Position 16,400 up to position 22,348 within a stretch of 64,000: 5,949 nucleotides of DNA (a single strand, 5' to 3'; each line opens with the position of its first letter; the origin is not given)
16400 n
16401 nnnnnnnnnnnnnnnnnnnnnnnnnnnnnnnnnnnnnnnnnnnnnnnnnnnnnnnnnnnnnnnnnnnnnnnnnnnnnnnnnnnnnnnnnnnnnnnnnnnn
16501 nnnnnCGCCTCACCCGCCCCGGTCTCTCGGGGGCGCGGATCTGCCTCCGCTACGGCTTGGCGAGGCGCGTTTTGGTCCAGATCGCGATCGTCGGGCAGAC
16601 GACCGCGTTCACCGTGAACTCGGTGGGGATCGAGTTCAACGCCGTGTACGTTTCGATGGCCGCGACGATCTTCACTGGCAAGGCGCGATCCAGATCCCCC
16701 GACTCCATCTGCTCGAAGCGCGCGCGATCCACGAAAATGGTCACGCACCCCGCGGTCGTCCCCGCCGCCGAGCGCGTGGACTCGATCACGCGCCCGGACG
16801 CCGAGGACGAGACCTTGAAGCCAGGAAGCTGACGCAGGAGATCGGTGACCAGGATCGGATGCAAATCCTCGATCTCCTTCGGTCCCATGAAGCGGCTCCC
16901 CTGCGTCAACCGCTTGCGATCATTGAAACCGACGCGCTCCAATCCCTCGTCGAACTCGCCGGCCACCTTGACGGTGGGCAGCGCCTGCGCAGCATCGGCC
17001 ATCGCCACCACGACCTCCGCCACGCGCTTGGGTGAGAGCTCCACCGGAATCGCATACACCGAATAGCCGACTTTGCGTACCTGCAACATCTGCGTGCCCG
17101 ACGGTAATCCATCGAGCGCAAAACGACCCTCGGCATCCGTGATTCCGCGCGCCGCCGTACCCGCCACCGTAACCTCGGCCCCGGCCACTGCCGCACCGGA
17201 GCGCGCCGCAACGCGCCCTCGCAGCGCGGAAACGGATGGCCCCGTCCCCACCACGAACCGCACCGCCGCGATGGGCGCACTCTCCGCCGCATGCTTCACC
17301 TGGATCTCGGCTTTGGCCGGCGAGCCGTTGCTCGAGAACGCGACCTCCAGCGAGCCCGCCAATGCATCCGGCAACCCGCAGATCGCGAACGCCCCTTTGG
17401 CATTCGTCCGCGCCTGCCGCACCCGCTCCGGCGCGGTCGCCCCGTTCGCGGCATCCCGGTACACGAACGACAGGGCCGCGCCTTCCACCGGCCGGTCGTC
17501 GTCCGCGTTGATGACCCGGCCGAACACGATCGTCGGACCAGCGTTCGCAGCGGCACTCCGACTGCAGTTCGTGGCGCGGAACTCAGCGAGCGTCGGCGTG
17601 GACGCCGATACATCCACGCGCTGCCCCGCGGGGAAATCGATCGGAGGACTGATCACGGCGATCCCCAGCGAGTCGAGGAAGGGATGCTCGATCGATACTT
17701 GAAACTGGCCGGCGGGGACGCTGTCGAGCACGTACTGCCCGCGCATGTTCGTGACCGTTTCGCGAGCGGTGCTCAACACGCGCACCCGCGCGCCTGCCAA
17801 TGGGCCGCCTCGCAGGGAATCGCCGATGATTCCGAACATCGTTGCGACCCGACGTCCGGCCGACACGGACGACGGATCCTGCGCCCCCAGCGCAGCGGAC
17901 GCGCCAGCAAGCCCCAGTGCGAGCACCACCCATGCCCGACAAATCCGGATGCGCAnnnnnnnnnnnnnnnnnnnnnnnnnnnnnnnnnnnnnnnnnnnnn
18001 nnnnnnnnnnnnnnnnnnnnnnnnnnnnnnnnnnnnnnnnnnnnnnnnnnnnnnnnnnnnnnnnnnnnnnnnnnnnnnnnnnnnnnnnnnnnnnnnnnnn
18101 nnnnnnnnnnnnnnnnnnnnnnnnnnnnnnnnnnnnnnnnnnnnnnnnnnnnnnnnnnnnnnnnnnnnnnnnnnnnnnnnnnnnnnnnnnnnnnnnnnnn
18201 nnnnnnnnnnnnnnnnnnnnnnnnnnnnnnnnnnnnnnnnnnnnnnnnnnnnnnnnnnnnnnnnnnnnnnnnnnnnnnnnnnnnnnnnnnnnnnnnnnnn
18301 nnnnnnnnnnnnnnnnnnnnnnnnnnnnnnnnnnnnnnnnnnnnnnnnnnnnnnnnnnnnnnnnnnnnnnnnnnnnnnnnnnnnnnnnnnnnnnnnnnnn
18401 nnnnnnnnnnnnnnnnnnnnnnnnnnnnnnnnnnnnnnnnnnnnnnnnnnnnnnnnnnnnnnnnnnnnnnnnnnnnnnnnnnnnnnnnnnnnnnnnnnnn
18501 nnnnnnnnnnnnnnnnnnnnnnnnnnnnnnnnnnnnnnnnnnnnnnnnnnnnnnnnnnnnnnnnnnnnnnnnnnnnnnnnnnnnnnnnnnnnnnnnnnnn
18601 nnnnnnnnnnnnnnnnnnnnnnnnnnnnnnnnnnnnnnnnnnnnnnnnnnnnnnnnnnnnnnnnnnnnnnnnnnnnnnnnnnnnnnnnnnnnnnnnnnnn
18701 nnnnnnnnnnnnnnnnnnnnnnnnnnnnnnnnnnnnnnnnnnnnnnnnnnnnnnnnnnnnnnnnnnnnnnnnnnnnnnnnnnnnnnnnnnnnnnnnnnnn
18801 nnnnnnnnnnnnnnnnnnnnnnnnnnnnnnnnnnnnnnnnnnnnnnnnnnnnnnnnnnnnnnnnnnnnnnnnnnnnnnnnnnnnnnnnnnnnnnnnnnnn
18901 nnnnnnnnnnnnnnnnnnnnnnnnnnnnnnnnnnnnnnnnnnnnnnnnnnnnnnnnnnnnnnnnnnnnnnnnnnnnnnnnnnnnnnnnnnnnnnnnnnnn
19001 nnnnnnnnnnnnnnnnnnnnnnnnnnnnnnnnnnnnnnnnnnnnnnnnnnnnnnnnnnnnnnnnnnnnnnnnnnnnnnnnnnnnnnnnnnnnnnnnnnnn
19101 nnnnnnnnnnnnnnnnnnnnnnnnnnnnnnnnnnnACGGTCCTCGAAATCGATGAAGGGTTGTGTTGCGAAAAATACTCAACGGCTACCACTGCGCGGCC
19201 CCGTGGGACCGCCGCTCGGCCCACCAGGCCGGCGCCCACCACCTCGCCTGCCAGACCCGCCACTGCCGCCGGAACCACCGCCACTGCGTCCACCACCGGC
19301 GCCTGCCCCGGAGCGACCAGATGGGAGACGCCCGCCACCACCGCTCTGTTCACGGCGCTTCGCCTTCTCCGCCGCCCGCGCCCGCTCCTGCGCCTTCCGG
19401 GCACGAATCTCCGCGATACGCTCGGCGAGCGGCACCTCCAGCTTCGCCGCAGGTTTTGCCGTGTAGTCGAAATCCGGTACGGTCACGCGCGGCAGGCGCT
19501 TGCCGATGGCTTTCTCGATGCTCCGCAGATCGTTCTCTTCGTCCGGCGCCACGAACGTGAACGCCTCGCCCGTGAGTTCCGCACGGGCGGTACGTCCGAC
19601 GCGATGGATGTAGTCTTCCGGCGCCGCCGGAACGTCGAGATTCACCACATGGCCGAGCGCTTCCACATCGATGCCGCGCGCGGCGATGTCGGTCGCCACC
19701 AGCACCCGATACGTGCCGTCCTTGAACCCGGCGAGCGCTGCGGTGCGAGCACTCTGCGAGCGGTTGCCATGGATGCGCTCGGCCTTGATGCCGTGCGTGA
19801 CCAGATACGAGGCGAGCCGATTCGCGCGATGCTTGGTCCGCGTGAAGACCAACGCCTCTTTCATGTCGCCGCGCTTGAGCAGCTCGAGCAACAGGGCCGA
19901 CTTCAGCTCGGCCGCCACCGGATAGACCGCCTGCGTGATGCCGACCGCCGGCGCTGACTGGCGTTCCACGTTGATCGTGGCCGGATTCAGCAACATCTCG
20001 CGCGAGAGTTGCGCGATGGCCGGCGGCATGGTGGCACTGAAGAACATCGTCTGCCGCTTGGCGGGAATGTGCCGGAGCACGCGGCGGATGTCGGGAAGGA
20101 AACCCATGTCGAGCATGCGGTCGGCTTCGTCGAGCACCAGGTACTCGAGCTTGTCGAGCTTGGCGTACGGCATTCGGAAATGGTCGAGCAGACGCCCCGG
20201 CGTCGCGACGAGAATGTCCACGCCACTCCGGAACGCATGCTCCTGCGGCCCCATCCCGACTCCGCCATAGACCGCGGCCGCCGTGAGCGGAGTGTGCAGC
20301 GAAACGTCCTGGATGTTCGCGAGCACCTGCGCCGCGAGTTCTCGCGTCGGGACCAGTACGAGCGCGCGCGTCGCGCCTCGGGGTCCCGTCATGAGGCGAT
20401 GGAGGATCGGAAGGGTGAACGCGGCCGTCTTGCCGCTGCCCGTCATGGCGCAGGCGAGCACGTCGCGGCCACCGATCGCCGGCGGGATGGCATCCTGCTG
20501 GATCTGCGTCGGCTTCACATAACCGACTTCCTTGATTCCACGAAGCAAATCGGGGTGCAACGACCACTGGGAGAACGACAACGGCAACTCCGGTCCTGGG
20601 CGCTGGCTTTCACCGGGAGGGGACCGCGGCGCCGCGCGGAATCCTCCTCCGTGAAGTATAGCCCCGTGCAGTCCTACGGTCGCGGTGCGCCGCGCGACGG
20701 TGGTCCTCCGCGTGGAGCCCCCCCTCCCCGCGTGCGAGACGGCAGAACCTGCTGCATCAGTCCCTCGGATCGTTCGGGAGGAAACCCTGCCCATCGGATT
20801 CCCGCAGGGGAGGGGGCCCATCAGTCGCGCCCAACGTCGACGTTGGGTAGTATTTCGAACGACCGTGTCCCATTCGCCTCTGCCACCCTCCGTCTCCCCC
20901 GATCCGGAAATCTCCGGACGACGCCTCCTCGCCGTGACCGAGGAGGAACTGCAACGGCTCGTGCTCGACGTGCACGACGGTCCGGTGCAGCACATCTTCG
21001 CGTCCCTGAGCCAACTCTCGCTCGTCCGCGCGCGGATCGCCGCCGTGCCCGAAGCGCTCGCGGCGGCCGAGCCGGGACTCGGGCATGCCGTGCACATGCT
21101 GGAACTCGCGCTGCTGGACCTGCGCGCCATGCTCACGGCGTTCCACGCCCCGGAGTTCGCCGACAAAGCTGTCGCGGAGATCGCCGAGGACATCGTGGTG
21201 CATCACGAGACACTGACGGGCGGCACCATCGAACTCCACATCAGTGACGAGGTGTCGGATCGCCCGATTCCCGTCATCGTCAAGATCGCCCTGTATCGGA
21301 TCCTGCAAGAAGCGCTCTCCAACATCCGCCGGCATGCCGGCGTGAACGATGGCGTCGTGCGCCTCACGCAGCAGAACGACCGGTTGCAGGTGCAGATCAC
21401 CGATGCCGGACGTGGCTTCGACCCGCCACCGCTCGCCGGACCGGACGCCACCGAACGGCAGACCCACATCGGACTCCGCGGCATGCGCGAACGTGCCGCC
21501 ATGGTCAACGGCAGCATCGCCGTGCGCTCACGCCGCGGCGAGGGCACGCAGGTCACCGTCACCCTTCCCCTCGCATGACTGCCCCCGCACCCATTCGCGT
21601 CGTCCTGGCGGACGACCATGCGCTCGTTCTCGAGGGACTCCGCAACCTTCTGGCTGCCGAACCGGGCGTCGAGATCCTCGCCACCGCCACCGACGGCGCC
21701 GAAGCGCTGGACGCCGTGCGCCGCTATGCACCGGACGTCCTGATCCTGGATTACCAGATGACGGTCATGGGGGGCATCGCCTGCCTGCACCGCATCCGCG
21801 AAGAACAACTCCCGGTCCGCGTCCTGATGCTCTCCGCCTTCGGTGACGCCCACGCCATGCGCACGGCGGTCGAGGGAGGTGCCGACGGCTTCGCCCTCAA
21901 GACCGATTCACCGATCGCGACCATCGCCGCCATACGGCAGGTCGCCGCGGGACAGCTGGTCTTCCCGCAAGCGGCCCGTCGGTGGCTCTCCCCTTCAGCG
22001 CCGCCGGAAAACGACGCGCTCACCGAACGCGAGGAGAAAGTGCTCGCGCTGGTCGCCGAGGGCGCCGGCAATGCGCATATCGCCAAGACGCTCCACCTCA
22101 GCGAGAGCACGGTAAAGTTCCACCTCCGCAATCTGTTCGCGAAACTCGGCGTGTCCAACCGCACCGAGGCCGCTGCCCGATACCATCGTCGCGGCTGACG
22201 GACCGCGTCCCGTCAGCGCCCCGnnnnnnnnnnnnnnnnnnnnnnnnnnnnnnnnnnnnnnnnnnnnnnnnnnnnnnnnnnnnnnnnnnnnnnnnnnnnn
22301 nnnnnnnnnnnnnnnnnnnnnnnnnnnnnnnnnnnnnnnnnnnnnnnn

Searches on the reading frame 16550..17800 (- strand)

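Call 36: search_protein_families(library=pfam, max_evalue=0.01, proteins=[window:16550-17800:-])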
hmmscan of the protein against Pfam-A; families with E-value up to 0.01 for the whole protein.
window:16550-17800:- (416 aa): 6 families
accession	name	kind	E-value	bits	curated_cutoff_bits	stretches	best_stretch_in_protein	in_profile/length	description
PF13620.12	CarboxypepD_reg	-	7.4e-29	100.4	32.3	3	193-267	2-81/82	Carboxypeptidase regulatory-like domain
PF13715.12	CarbopepD_reg_2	-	2.9e-21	75.7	32.2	2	194-279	2-88/88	CarboxypepD_reg-like domain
PF09430.16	EMC7_beta-sandw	-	1.3e-06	29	26.6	0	204-269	6-74/122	ER membrane protein complex subunit 7, beta-sandwich domain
PF15976.11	CooC_C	-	0.00034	21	29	1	194-265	20-85/93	CS1-pili formation C-terminal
PF17210.9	SdrD_B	-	0.0018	18.9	29.7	0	11-40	38-67/112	SdrD B-like domain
PF07715.20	Plug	-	0.0061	17.5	23.9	0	305-389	12-95/107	TonB-dependent Receptor Plug Domain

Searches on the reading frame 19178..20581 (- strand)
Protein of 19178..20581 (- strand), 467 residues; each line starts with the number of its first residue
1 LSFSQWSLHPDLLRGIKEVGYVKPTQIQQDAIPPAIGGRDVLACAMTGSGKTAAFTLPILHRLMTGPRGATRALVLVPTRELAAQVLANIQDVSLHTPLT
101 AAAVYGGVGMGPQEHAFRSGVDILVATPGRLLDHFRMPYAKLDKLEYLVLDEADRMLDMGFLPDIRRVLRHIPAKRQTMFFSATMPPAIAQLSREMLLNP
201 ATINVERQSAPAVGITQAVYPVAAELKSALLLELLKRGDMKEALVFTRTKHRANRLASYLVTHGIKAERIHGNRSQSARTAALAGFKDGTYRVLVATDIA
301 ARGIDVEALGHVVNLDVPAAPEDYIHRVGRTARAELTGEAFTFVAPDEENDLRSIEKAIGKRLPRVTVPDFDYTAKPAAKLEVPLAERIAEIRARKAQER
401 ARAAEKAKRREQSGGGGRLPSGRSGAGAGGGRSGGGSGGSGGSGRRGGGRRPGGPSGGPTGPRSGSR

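Call 15: find_homologous_proteins(query=window:19178-20581:-, max_evalue=1e-30)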
Query window:19178-20581:- (467 aa): 8000 proteins with E <= 1e-30 among 8000 candidates; the best 120 are listed.
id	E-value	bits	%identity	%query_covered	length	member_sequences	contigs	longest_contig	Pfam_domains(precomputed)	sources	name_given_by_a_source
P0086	0.0e+0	1018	100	100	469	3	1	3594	PF00270.36,PF00271.38,PF04851.22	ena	-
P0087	5.9e-266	900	88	100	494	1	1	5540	PF00270.36,PF00271.38,PF04851.22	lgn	-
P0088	1.0e-261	886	94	90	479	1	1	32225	PF00270.36,PF00271.38,PF04851.22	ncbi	-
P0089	1.3e-261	886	94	90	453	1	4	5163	PF00270.36,PF00271.38,PF04851.22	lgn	-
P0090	4.0e-261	884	94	90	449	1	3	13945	PF00270.36,PF00271.38,PF04851.22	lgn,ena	-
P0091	7.9e-261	883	94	90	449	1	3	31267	PF00270.36,PF00271.38,PF04851.22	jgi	-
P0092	8.0e-261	883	94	90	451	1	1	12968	PF00270.36,PF00271.38,PF04851.22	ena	-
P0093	8.0e-261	883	94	90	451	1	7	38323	PF00270.36,PF00271.38,PF04851.22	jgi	jgi:ATP-dependent RNA helicase RhlE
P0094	1.3e-238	810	94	83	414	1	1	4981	PF00270.36,PF00271.38,PF04851.22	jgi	-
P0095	2.0e-232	790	95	82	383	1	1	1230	PF00270.36,PF00271.38,PF04851.22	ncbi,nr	ncbi:DEAD/DEAH box helicase, partial [bacterium]|nr:DEAD/DEAH box helicase [bacterium]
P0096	2.2e-229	780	82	90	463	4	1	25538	PF00270.36,PF00271.38,PF04851.22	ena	-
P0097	3.3e-228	776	83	88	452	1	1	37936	PF00270.36,PF00271.38,PF04851.22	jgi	jgi:ATP-dependent RNA helicase RhlE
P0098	8.3e-225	765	82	88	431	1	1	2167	PF00270.36,PF00271.38,PF04851.22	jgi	jgi:ATP-dependent RNA helicase RhlE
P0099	2.2e-224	763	81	89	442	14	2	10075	PF00270.36,PF00271.38,PF04851.22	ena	-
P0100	1.5e-223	761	79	93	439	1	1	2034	PF00270.36,PF00271.38,PF04851.22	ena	-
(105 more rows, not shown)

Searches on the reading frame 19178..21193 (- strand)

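Call 8: search_protein_families(library=ncbifam, proteins=[window:19178-21193:-])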
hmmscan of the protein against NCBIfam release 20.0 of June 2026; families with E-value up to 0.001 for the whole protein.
window:19178-21193:- (671 aa): 32 families (the best 25 are shown)
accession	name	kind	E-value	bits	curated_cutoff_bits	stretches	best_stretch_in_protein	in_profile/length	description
NF007882.0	PRK10590.1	equivalog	1.1e-135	453.1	743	1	205-620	1-419/456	ATP-dependent RNA helicase RhlE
NF053710.1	RNA_heli_RhlE2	exception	6.3e-128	427.9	925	1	205-615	1-420/635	RNA helicase RhlE2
NF053711.1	RNA_heli_RhlE1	exception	1.4e-120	403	750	1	206-577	2-377/434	RNA helicase RhlE1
NF053631.1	RNA_helic_CshA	equivalog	4.6e-113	378.3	646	1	207-596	1-386/434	degradosome RNA helicase CshA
NF008744.0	PRK11776.1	equivalog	4.7e-107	358.4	524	1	206-579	5-377/460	ATP-dependent RNA helicase DbpA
NF008394.0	PRK11192.1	equivalog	9.4e-104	347.7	507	1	206-615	4-419/441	ATP-dependent RNA helicase SrmB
NF008642.0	PRK11634.1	equivalog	1.7e-91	307.5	989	1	202-579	3-380/628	DEAD/DEAH family ATP-dependent RNA helicase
NF002340.1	PRK01297.1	equivalog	3.6e-90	302.4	564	1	207-567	3-372/372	ATP-dependent RNA helicase RhlB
NF053636.1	DDHlcsCsdAPsy1082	equivalog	1.9e-88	297.3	890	1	205-640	3-439/512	DEAD/DEAH box helicase CsdA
NF003419.0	PRK04837.1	equivalog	7e-84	282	588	1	206-615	10-421/424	ATP-dependent RNA helicase RhlB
NF003390.0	PRK04537.1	equivalog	1.5e-83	281.8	732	1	204-649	8-464/572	ATP-dependent RNA helicase RhlB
NF010337.0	PRK13766.1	equivalog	2e-17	62.6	610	2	432-551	354-480/781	Hef nuclease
TIGR04121.1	DEXH_lig_assoc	equivalog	9.9e-16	56.6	850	1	227-538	13-346/804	ligase-associated DNA damage response DEXH box helicase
TIGR03817.1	DECH_helic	hypoth_equivalog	1.4e-15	56.7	874.1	1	209-534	19-369/742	helicase/secretion neighborhood putative DEAH-box helicase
TIGR01389.1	recQ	equivalog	5.1e-15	54.9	640.2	1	223-551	9-331/591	DNA helicase RecQ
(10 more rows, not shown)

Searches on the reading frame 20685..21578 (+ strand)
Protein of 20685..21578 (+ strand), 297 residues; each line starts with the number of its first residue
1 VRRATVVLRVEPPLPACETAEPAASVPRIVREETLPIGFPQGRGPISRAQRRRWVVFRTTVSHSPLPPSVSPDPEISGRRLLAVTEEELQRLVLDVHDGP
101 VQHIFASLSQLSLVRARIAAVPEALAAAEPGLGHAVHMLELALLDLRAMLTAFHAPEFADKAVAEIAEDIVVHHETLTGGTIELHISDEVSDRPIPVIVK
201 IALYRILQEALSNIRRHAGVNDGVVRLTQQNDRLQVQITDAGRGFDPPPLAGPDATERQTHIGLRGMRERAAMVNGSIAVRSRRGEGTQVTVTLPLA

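Call 20: search_protein_families(library=pfam, max_evalue=0.01, proteins=[window:20685-21578:+])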
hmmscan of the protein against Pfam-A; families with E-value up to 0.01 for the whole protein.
window:20685-21578:+ (297 aa): 3 families
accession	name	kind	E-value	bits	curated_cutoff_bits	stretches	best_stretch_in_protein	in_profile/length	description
PF02518.31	HATPase_c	-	1.7e-16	61.1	26.4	1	201-296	4-109/111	Histidine kinase-, DNA gyrase B-, and HSP90-like ATPase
PF13581.12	HATPase_c_2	-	4.7e-07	30.3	27.4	1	206-293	35-126/127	Histidine kinase-like ATPase domain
PF07730.19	HisKA_3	-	3.1e-05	24.8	24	1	88-156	1-66/68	Histidine kinase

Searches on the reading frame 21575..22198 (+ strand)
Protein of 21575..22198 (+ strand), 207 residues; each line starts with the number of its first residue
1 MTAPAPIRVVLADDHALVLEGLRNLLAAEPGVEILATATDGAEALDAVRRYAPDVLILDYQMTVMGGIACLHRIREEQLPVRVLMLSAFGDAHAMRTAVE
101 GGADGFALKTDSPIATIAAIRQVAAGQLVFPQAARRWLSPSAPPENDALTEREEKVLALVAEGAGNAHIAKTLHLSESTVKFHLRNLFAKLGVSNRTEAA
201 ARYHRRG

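Call 20: search_protein_families(library=pfam, max_evalue=0.01, proteins=[window:21575-22198:+])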
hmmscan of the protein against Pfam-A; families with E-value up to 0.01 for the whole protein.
window:21575-22198:+ (207 aa): 5 families
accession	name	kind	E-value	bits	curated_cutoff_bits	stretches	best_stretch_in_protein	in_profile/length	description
PF00072.30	Response_reg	-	1.9e-21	76.7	30.2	1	9-114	1-104/111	Response regulator receiver domain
PF00196.25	GerE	-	1.2e-19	70.1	23.5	1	148-200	2-54/57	Bacterial regulatory proteins, luxR family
PF08281.18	Sigma70_r4_2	-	6e-05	23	25.7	1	148-186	10-49/54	Sigma-70, region 4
PF13384.12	HTH_23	-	0.0011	19.1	24.6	1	155-190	9-43/50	Homeodomain-like domain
PF04545.22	Sigma70_r4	-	0.0069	16.3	24.1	0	147-191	3-48/50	Sigma-70, region 4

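Call 39: find_encoding_contigs(protein=window:21575-22198:+, flank=8000, max_places=6)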
Protein window:21575-22198:+ (207 aa): 12 contigs read that carry it; 6 places shown.
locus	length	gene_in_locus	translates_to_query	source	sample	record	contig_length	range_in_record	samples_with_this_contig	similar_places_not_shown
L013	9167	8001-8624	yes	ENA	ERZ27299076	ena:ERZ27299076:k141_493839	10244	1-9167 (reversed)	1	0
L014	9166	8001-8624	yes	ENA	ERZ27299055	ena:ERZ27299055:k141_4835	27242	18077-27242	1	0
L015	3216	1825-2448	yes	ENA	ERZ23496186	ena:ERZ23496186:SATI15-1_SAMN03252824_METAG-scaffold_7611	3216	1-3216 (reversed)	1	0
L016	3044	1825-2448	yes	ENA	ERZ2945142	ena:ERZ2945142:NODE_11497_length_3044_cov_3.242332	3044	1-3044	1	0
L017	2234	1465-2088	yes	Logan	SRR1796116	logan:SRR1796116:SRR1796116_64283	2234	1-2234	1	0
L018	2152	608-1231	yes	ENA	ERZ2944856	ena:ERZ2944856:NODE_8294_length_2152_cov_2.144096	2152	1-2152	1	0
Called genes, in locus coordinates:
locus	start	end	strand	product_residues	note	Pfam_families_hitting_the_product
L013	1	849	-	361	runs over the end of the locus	PF08240:ADH_N, PF16912:Glu_dehyd_C, PF00107:ADH_zinc_N, PF13602:ADH_zinc_N_2 (weak)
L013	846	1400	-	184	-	PF01625:PMSR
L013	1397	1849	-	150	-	PF01641:SelR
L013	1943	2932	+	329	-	PF00291:PALP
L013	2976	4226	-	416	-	PF09430:EMC7_beta-sandw (faint), PF13620:CarboxypepD_reg, PF13715:CarbopepD_reg_2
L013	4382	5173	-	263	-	PF00106:adh_short, PF08659:KR (weak), PF13561:adh_short_C2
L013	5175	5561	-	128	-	PF07883:Cupin_2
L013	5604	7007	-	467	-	PF00270:DEAD, PF04851:ResIII, PF00271:Helicase_C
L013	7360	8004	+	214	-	PF02518:HATPase_c, PF13581:HATPase_c_2 (weak)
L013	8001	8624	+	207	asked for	PF00072:Response_reg, PF00196:GerE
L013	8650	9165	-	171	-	?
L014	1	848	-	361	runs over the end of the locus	PF08240:ADH_N, PF16912:Glu_dehyd_C, PF00107:ADH_zinc_N, PF13602:ADH_zinc_N_2 (weak)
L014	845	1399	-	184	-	PF01625:PMSR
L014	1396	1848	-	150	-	PF01641:SelR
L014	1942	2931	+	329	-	PF00291:PALP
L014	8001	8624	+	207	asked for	PF00072:Response_reg, PF00196:GerE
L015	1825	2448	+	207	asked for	PF00072:Response_reg, PF00196:GerE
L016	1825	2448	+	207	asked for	PF00072:Response_reg, PF00196:GerE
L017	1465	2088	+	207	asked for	PF00072:Response_reg, PF00196:GerE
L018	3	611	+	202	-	?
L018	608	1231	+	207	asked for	PF00072:Response_reg, PF00196:GerE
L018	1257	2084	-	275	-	PF12291:DUF3623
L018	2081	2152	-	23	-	?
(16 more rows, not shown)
